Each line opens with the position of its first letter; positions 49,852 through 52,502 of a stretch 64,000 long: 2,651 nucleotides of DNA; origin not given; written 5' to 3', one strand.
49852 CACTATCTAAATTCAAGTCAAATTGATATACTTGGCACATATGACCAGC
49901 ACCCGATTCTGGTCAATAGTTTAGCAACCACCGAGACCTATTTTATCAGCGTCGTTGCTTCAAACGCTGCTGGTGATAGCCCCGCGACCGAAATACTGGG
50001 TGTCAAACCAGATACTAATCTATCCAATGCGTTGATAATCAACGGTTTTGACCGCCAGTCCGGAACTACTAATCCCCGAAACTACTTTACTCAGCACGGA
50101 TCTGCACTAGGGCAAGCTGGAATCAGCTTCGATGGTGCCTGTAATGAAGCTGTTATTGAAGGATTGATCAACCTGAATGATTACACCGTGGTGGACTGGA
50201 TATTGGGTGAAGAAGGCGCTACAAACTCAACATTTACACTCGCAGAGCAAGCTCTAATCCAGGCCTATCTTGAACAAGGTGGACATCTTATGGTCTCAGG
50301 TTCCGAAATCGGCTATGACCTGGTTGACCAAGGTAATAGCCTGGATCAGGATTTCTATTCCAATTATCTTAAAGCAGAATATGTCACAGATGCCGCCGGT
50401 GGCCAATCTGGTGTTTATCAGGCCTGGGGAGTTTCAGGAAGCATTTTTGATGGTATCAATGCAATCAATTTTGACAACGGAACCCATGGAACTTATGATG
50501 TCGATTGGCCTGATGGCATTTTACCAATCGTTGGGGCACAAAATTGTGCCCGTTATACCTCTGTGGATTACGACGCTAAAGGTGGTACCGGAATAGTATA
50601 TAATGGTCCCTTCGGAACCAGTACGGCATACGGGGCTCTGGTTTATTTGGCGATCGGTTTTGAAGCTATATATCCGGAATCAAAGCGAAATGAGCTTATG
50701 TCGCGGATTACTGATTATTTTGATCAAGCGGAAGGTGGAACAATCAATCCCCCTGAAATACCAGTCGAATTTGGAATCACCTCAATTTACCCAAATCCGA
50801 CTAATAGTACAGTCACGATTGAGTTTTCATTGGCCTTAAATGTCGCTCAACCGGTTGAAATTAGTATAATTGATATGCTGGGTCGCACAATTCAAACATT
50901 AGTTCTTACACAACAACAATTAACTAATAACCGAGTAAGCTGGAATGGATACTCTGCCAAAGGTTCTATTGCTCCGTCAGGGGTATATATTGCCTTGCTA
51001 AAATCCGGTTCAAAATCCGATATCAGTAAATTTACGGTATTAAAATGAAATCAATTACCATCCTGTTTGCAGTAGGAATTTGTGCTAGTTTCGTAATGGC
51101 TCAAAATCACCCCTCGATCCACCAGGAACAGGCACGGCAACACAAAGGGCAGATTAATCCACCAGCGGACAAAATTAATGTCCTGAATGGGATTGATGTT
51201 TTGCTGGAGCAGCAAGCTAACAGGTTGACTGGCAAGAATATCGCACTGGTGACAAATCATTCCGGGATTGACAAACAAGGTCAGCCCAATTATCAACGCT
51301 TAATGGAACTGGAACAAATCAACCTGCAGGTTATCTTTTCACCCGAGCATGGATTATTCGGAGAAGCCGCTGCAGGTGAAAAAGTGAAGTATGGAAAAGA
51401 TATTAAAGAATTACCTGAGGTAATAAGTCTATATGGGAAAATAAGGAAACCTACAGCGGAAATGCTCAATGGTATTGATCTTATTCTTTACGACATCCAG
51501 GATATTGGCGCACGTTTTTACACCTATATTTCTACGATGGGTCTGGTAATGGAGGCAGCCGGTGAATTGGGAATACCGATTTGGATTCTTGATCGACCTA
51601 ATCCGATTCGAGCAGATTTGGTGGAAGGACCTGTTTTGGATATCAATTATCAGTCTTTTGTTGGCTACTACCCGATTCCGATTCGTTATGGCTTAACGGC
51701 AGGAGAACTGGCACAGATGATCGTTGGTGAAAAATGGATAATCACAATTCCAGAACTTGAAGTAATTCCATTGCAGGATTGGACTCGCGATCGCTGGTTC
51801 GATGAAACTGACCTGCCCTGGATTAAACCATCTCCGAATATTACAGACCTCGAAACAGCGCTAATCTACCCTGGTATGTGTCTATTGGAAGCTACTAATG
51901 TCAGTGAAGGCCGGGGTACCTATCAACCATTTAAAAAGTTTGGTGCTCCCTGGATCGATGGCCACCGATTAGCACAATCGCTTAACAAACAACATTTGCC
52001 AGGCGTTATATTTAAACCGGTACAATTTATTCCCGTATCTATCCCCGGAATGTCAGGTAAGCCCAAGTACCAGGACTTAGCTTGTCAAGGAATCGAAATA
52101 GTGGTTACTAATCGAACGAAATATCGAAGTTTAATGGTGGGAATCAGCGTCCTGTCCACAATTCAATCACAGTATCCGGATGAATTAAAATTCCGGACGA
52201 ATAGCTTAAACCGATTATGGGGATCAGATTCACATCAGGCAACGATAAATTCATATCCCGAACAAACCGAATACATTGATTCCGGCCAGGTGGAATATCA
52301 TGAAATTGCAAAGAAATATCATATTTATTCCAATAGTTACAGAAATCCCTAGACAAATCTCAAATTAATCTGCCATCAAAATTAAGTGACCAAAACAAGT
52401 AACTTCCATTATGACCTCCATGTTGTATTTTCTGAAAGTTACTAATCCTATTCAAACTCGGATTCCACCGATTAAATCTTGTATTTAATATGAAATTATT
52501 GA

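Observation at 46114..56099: Peptidoglycan-harvesting locus: T9SS-secreted M14 and GH18 enzymes, NamZ, PBP4, LdcA, SpmAB, with lysA embedded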

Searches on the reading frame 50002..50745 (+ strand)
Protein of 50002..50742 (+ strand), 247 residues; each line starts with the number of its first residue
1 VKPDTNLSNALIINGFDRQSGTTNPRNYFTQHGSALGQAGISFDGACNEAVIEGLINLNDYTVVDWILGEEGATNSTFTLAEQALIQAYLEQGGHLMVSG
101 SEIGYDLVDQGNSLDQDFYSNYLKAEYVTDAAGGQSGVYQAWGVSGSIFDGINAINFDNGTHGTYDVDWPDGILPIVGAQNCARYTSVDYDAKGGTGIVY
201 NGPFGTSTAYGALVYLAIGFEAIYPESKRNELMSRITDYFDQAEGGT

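Call 41: search_solved_structures(query=A3, max_evalue=10, show_alignments=2)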
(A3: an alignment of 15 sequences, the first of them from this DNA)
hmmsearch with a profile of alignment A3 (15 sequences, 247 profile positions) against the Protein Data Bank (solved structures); distinct sequences matched with E-value up to 10: 2.
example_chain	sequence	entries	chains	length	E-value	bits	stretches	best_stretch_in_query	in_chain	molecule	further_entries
1arz_A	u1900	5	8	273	0.1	15.1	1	13-56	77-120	DIHYDRODIPICOLINATE REDUCTASE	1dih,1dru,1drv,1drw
8e5f_A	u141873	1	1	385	1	11.8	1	74-146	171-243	c-type cytochrome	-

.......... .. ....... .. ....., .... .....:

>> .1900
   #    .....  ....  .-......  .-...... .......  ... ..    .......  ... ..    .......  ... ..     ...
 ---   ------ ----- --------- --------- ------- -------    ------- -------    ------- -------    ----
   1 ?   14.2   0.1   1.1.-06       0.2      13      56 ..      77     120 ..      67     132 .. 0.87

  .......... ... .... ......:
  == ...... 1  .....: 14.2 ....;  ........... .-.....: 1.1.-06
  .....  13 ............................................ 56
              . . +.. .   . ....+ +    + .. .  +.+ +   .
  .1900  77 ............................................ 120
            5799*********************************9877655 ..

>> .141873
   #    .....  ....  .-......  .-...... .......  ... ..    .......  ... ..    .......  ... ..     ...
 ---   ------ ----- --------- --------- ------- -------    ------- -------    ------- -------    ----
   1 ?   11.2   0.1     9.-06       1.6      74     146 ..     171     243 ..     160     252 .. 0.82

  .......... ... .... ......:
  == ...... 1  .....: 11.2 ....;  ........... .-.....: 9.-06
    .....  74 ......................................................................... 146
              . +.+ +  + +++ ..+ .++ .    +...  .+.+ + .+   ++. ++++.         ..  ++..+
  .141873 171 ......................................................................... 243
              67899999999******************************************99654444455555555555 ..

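Call 49: predict_structure(alignment_id=A3)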
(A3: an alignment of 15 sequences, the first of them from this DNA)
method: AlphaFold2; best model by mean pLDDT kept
length: 247 residues; sequences in the alignment: 15
mean_pLDDT: 85.1   pTM: 0.88
mean pLDDT of the five models: 85.1, 82.6, 82.3, 78.5, 71.9
residues with pLDDT >= 90: 120; 70-90: 95; 50-70: 22; < 50: 10
segments of 3 or more residues with pLDDT < 50: 1-4
pLDDT, mean of each block of 10 residues (from residue 1): 63 70 72 87 87 90 81 68 94 92 72 88 91 82 97 91 79 94 94 95 91 93 92 93 61
secondary structure, 60 per line:
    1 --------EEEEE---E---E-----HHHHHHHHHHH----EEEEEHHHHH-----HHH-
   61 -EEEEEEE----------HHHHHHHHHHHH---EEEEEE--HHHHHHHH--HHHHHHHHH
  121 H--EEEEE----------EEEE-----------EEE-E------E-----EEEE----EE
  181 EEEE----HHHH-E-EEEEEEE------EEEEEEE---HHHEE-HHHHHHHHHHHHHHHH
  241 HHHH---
elements in order: E9-13 H27-37 E42-46 H47-51 E62-68 H79-90 E94-99 H102-109 H112-121 E124-128 E139-142 E154-156 E171-174 E179-184 H189-192 E196-202 E209-215 H225-244

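Call 51: fold_search(model_id=the predicted structure, library=pdb)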
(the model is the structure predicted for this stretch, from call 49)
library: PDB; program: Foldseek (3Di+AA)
matches with E <= 10: 1053; with E <= 0.001: 62
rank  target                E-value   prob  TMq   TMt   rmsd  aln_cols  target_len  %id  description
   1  5e9a_B                1.5e-07  1.00  0.57  0.23   6.1       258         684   15  Crystal structure analysis of the cold-adamped beta-galactosidase from Rahnella sp. R3 (released 2016-10-26)
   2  5xb7_E                4.2e-07  1.00  0.56  0.23   6.7       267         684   13  GH42 alpha-L-arabinopyranosidase from Bifidobacterium animalis subsp. lactis Bl-04 (released 2017-11-01)
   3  7bob_C                1.2e-06  1.00  0.49  0.24   6.7       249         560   12  Exo-beta-1,4-mannosidase Op5Man5 from Opitutaceae bacterium strain TAV5 (released 2021-07-14)
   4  2gk3_E                1.4e-06  1.00  0.54  0.54   7.5       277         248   10  Cytoplasmic Protein STM3548 from Salmonella typhimurium (released 2006-05-02)
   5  5fms_B                1.6e-06  1.00  0.54  0.58   5.5       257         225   16  mmIFT52 N-terminal domain (released 2016-03-09)
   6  7d97_B                2.9e-06  1.00  0.42  0.51   7.1       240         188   14  Crystal structure of N109P mutant of GATase subunit of Methanocaldococcus jannaschii GMP synthetase (released 2021-08-04)
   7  5fmr_A                3.2e-06  1.00  0.51  0.52   9.3       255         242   12  crIFT52 N-terminal domain (released 2016-03-09)
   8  5fms_A                6.4e-06  1.00  0.55  0.59   5.3       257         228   18  mmIFT52 N-terminal domain (released 2016-03-09)
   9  7vkw_B                9.3e-06  1.00  0.58  0.22   4.9       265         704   12  The apo structure of beta-1,2-glucosyltransferase from Ignavibacterium album (released 2022-03-09)
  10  7d96                  9.3e-06  1.00  0.45  0.56   6.3       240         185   12  Crystal structure of D110G mutant of GATase subunit of Methanocaldococcus jannaschii GMP synthetase (released 2021-08-04)
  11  7yc6                  1.3e-05  1.00  0.47  0.60   6.3       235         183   10  Crystal structure of D110P mutant of GATase subunit of Methanocaldococcus jannaschii GMP synthetase (released 2023-06-14)
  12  7d97_C                1.3e-05  1.00  0.43  0.54   6.5       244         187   11  Crystal structure of N109P mutant of GATase subunit of Methanocaldococcus jannaschii GMP synthetase (released 2021-08-04)
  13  7vky_A                2.0e-05  1.00  0.55  0.22   5.3       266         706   12  The complex structure of beta-1,2-glucosyltransferase from Ignavibacterium album with sophorose (released 2022-03-09)
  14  5fmr_C                2.1e-05  1.00  0.48  0.49  10.0       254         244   13  crIFT52 N-terminal domain (released 2016-03-09)
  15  8gr1_A                2.2e-05  1.00  0.41  0.51   6.7       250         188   13  Crystal structure of D110V/K151L mutant of GATase subunit of Methanocaldococcus jannaschii GMP synthetase (released 2023-07-12)
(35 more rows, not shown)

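Call 66: search_protein_families(library=pfam, proteins=[window:50002-50742:+], max_evalue=1)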
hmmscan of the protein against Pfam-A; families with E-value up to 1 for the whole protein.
window:50002-50742:+ (247 aa): 0 families

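Call 82: search_protein_representatives(alignment_id=A3)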
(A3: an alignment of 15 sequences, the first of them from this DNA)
Query: 15 sequences, 247 profile positions. Proteins with E-value up to 0.001 (for the whole library): 3093; up to 1e-10: 1801; up to 1e-30: 748. The best 150 are listed.
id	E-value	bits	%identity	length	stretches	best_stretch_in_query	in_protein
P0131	7.5e-120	415.2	-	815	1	1-244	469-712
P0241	1.3e-118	411.2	-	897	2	7-241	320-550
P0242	6.5e-114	395.7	-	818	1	1-245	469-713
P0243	1.1e-111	388.4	-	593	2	5-242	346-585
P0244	1.4e-107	375.0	-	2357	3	6-242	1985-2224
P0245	2.2e-107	374.3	-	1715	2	7-242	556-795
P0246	6.4e-102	356.5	-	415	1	2-243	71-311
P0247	3.8e-101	353.9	-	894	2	3-244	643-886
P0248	3.9e-101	353.9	-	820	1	1-244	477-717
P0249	6.0e-96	336.9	-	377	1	2-244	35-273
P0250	8.2e-95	333.2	-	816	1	6-245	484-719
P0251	1.1e-94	332.7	-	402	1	1-246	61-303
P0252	1.9e-94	332.0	-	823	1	4-245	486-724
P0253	2.8e-94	331.4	-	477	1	7-245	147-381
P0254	5.1e-94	330.6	-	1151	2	5-240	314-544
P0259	3.9e-90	317.8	-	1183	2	5-240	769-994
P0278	4.1e-75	268.7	-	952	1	3-245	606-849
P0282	9.8e-74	264.2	-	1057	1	1-239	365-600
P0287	5.2e-72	258.5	-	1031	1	3-245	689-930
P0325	4.2e-61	222.8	-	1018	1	6-242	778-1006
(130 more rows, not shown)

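Call 85: search_protein_families(library=pfam, proteins=[P0241, P0245, P0246, P0254, P0259, P0278, P0282, P0287, P0325, P0253], max_evalue=0.0001)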
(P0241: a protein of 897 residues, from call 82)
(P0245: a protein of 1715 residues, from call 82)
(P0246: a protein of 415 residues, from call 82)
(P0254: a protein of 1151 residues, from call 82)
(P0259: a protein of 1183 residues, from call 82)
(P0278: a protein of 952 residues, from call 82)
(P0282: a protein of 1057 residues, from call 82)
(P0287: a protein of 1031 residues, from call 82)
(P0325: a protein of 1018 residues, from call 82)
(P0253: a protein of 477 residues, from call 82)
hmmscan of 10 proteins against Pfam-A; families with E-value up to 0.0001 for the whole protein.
P0241 (897 aa): 2 families
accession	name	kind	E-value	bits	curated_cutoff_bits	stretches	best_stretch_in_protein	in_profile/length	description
PF00041.27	fn3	-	1.2e-10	41.9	25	1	554-636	3-80/84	Fibronectin type III domain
PF16656.11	Pur_ac_phosph_N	-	1e-05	26.4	30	0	560-631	7-86/93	Purple acid Phosphatase, N-terminal domain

P0245 (1715 aa): 3 families
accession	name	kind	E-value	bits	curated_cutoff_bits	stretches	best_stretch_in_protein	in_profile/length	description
PF17210.9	SdrD_B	-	7.8e-13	49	29.7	1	1604-1666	2-65/112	SdrD B-like domain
PF13620.12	CarboxypepD_reg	-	4.5e-05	24.2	32.3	0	1541-1566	29-54/82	Carboxypeptidase regulatory-like domain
PF01476.26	LysM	-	6.4e-05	23.3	20.9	0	41-83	1-42/43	LysM domain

P0246 (415 aa): 2 families
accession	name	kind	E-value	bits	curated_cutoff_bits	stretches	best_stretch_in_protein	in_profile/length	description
PF18962.6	Por_Secre_tail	-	2.2e-06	28.3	27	1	330-411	1-73/75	Secretion system C-terminal sorting domain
PF13860.13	FlgD_ig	-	2.6e-05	24.5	27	1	337-400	10-73/79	FlgD Ig-like domain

P0254 (1151 aa): 1 family
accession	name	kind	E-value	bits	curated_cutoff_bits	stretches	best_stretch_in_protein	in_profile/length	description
PF25275.1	Golvesin_C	-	2.6e-28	99.2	31.6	1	920-1048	2-131/132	Golvesin C-terminal domain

P0259 (1183 aa): 6 families
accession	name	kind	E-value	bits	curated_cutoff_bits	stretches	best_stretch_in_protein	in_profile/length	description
PF01520.23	Amidase_3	-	2.8e-25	89.8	27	1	35-226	1-170/174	N-acetylmuramoyl-L-alanine amidase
PF17963.7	Big_9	-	1.7e-14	54.9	23.6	1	1000-1087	3-88/89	Bacterial Ig domain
PF17892.7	Cadherin_5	-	4.6e-09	36.5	26.5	1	999-1088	3-96/98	Cadherin-like domain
PF13620.12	CarboxypepD_reg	-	8e-09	36.2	32.3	1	242-321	2-81/82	Carboxypeptidase regulatory-like domain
PF17803.7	Cadherin_4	-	4.1e-07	30.9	25.1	1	999-1056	12-71/71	Bacterial cadherin-like domain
PF18962.6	Por_Secre_tail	-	4.7e-07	30.4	27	1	1106-1179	1-72/75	Secretion system C-terminal sorting domain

P0278 (952 aa): 3 families
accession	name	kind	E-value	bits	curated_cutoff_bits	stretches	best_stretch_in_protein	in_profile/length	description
PF00041.27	fn3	-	3.8e-08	33.9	25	1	521-597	2-78/84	Fibronectin type III domain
PF18962.6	Por_Secre_tail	-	4.4e-08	33.7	27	1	867-939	2-72/75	Secretion system C-terminal sorting domain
PF13860.13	FlgD_ig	-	5.2e-05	23.6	27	0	876-931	13-74/79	FlgD Ig-like domain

P0282 (1057 aa): 2 families
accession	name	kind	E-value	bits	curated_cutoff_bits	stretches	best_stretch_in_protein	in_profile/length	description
PF21471.3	Reelin_subrepeat-B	-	1.5e-06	28.5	27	1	870-964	55-126/127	Reelin subrepeat B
PF18962.6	Por_Secre_tail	-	1.5e-05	25.7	27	1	982-1056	1-75/75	Secretion system C-terminal sorting domain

P0287 (1031 aa): 2 families
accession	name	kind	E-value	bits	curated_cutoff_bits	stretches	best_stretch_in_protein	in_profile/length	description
PF18962.6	Por_Secre_tail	-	1.3e-10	41.8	27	1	947-1028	2-74/75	Secretion system C-terminal sorting domain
PF00041.27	fn3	-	4.4e-05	24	25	0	616-683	14-81/84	Fibronectin type III domain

P0325 (1018 aa): 2 families
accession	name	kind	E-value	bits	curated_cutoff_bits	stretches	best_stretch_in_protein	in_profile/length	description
PF01433.26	Peptidase_M1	-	3.8e-23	82.7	27.7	1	404-591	6-218/218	Peptidase family M1 domain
PF17900.6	Peptidase_M1_N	-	4e-20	73.1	25.8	1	177-360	3-186/186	Peptidase M1 N-terminal domain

P0253 (477 aa): 1 family
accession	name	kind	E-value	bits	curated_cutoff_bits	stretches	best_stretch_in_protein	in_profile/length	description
PF18962.6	Por_Secre_tail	-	7.1e-05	23.5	27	0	397-473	2-73/75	Secretion system C-terminal sorting domain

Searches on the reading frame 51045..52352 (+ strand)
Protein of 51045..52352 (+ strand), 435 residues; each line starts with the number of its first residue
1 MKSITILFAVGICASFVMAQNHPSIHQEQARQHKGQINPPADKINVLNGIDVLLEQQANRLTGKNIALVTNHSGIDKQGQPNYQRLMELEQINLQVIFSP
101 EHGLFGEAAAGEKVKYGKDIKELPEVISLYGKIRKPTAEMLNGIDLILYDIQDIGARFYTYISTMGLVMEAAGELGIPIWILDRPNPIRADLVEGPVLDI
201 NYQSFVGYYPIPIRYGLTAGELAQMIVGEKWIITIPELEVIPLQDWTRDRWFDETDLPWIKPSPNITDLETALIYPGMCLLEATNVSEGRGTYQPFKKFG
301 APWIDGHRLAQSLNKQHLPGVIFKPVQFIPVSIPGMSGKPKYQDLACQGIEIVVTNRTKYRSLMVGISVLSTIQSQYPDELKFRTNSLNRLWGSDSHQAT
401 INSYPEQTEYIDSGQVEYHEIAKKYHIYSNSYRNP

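Call 4: search_protein_families(library=pfam, proteins=[window:51045-52352:+], max_evalue=0.01)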
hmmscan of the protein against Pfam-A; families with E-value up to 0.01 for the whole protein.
window:51045-52352:+ (435 aa): 2 families
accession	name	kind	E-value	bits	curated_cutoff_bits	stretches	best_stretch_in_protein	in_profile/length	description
PF07075.17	NamZ_N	-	1.3e-79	266.8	26.9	1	66-269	1-202/203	Exo-beta-N-acetylmuramidase NamZ, N-terminal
PF20732.2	NamZ_C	-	1.5e-41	143.1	25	1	273-428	1-152/152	Exo-beta-N-acetylmuramidase NamZ, C-terminal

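Call 5: search_protein_families(library=ncbifam, proteins=[window:51045-52352:+], max_evalue=0.01)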
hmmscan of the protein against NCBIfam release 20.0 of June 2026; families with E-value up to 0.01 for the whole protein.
window:51045-52352:+ (435 aa): 0 families

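Call 68: search_solved_structures(query=window:51045-52352:+, max_evalue=0.00001)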
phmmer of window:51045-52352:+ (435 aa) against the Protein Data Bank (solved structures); distinct sequences matched with E-value up to 0.00001: 2.
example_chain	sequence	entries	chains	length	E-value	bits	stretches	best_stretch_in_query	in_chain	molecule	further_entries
4k05_A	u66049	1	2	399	2.8e-73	250.5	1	39-384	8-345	Conserved hypothetical exported protein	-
4jja_A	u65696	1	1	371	3.9e-53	184.1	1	61-320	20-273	hypothetical protein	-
